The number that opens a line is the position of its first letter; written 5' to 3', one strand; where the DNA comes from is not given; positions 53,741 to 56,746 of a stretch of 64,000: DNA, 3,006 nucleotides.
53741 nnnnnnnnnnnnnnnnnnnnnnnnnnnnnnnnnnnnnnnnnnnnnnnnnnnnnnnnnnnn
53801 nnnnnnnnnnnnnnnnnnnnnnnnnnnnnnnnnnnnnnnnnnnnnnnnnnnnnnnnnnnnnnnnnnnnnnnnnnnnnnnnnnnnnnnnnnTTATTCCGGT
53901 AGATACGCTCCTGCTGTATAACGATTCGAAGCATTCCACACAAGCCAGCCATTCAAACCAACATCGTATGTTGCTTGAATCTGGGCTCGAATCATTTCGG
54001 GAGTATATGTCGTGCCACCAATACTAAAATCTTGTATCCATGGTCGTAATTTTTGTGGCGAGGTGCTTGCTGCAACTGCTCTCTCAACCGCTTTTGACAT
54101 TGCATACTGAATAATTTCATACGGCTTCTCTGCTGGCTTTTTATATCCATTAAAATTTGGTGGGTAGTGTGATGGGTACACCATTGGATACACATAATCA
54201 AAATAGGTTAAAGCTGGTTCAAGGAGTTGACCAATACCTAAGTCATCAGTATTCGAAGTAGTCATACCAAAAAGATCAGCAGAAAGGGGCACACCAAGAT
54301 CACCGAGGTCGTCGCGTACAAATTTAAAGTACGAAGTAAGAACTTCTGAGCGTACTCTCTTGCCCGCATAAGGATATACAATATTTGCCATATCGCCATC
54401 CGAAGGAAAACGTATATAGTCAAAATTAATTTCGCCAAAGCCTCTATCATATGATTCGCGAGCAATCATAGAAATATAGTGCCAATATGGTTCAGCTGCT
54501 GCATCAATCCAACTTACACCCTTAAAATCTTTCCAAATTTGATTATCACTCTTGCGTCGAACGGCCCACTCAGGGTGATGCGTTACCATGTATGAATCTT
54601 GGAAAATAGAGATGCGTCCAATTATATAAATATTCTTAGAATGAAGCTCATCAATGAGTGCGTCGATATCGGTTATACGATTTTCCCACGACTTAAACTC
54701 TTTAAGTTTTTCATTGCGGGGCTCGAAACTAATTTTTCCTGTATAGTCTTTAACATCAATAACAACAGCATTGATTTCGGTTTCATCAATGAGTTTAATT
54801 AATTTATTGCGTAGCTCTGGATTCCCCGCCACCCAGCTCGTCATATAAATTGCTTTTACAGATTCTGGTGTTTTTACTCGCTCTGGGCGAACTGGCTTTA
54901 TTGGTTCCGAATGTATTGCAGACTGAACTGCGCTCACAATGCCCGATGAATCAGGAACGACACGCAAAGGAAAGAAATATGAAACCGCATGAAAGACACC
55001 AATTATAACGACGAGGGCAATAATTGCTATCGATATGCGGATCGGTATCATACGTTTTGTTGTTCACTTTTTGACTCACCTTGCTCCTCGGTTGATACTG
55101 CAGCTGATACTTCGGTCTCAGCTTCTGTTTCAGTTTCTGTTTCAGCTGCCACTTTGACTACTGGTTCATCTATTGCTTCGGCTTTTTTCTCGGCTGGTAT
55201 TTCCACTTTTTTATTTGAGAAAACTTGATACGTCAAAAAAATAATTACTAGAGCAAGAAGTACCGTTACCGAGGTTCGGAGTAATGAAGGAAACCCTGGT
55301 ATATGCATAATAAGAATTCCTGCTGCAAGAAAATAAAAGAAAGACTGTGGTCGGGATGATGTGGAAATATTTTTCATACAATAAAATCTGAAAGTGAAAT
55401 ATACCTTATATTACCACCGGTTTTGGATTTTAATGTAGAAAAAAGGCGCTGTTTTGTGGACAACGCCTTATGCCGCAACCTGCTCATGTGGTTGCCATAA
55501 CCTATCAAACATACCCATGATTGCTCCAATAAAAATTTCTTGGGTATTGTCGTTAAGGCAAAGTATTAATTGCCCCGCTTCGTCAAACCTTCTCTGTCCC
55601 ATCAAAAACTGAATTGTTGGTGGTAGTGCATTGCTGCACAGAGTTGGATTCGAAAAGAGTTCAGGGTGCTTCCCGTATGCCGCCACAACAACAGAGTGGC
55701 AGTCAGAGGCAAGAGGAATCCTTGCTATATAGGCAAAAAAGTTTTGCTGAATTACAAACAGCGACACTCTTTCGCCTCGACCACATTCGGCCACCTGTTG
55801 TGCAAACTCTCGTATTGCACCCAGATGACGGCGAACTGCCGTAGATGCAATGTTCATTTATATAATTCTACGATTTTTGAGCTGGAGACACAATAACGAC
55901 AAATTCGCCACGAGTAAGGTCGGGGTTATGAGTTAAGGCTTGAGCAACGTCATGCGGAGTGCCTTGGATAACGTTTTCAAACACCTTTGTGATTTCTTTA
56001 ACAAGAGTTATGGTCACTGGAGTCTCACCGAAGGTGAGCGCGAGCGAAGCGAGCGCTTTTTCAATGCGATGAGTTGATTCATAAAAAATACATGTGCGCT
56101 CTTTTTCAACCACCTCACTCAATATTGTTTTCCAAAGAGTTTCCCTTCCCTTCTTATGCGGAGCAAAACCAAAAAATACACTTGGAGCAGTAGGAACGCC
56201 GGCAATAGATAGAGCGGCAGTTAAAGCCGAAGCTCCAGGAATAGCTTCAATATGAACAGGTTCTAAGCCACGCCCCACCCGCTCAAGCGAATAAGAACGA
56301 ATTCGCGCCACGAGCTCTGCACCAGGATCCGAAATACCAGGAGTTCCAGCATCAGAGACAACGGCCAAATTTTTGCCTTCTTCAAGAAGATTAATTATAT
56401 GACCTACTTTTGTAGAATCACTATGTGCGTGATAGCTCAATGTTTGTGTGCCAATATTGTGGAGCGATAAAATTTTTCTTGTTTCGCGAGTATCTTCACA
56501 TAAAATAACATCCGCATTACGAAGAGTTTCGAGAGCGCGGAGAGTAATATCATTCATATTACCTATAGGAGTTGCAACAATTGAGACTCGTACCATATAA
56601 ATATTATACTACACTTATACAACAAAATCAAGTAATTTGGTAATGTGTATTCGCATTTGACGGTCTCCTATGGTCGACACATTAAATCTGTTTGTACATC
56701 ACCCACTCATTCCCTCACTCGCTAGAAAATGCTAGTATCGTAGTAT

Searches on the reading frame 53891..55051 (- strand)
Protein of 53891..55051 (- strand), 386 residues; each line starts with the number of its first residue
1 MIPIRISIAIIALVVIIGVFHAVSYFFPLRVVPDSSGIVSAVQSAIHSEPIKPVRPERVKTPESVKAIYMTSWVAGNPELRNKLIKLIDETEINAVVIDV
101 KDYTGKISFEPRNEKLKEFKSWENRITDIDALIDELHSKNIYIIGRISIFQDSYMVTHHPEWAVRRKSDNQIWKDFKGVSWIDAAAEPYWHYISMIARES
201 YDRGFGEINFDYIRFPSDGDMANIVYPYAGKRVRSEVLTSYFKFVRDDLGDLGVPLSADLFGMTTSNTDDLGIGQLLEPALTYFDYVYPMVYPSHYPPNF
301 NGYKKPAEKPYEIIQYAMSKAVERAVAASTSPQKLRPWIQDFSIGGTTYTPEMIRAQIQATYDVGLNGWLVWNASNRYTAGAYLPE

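Call 14: search_protein_families(library=pfam, proteins=[window:53891-55051:-], max_evalue=0.01)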
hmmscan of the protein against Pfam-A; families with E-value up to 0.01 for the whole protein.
window:53891-55051:- (386 aa): 2 families
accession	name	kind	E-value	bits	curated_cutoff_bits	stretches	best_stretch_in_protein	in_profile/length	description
PF13200.12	DUF4015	-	7.1e-97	324.7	27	1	67-378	1-313/313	Putative glycosyl hydrolase domain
PF14871.12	GHL6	-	9.7e-07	29.5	35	1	83-169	4-86/132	Hypothetical glycosyl hydrolase 6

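Call 53: search_protein_families(library=ncbifam, proteins=[window:53891-55051:-], max_evalue=0.1)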
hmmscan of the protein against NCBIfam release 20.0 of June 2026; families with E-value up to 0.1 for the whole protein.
window:53891-55051:- (386 aa): 0 families

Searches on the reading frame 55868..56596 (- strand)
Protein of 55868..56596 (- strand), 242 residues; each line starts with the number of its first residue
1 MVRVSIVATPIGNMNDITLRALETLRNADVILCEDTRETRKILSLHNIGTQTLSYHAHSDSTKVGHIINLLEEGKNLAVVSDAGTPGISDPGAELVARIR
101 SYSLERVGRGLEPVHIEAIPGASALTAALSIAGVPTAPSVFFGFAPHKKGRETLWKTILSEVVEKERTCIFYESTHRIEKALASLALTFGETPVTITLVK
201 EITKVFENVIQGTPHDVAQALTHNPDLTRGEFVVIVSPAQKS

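Call 14: search_protein_families(library=pfam, proteins=[window:55868-56596:-], max_evalue=0.01)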
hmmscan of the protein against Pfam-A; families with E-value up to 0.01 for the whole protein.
window:55868-56596:- (242 aa): 2 families
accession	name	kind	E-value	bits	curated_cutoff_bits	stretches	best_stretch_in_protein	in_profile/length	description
PF00590.25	TP_methylase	-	2.3e-29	103.3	27.8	1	4-213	2-207/212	Tetrapyrrole (Corrin/Porphyrin) Methylases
PF00154.27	RecA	-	0.0079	16.1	27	0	113-183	27-97/262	recA bacterial DNA recombination protein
